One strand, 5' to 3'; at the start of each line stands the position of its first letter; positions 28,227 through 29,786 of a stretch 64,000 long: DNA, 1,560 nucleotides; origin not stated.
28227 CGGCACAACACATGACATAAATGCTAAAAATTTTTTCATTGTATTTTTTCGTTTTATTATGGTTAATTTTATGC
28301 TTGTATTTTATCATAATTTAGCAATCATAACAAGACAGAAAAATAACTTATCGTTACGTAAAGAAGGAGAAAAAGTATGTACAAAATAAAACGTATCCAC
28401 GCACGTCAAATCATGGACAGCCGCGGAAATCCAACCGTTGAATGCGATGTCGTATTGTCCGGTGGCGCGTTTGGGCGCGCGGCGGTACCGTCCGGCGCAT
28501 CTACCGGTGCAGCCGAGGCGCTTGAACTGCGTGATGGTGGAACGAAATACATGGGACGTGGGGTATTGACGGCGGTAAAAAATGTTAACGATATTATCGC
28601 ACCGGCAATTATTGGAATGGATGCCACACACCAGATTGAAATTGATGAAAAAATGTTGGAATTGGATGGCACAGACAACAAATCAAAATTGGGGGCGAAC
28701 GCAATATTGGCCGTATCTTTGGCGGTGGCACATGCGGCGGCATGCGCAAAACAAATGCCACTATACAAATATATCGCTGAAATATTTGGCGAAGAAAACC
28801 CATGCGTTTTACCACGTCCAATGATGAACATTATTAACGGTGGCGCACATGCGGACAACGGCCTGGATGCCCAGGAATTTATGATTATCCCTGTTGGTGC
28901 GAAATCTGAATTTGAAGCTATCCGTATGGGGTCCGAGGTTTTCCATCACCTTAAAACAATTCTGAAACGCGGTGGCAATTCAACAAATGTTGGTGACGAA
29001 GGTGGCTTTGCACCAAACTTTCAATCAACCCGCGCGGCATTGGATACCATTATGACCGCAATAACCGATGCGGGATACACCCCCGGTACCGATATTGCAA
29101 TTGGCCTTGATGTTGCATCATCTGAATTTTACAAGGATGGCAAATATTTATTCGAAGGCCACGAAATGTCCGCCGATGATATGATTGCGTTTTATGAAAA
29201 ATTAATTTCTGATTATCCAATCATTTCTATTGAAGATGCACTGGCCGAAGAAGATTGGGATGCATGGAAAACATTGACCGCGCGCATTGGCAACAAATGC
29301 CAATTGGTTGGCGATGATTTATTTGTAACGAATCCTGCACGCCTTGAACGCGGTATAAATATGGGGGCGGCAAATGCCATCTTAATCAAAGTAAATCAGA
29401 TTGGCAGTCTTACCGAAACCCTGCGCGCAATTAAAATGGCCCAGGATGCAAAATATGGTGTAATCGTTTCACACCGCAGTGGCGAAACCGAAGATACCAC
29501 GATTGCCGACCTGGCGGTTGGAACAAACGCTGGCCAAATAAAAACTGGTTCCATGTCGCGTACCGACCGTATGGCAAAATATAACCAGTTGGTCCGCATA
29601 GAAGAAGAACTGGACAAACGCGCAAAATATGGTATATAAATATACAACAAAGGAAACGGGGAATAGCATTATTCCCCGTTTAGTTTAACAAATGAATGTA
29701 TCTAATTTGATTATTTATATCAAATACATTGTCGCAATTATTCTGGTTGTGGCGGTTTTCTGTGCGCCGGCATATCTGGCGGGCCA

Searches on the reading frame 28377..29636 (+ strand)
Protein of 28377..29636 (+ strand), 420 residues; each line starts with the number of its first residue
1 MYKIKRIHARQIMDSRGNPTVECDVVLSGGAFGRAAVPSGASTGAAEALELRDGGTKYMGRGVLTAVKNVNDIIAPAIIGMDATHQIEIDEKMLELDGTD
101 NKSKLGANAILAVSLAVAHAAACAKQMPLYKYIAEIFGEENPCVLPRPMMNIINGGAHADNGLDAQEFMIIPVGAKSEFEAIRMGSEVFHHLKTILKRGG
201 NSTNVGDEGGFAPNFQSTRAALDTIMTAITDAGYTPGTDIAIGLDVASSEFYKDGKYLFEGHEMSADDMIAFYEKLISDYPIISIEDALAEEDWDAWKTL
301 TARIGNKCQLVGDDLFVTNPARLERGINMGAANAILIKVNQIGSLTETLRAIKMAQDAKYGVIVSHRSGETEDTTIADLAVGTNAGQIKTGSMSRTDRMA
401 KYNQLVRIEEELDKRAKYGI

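Call 9: search_protein_families(library=pfam, proteins=[window:28377-29636:+], max_evalue=0.001)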
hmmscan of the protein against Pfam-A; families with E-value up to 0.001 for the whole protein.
window:28377-29636:+ (420 aa): 3 families
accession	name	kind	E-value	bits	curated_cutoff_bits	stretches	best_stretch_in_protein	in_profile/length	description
PF00113.28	Enolase_C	-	2.2e-128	428.2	21.5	1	143-418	2-287/296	Enolase, C-terminal TIM barrel domain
PF03952.21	Enolase_N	-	7.3e-59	198.1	35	1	4-133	1-131/131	Enolase, N-terminal domain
PF13378.12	MR_MLE_C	-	3.7e-07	30.5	29.4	1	264-391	55-177/219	Enolase C-terminal domain-like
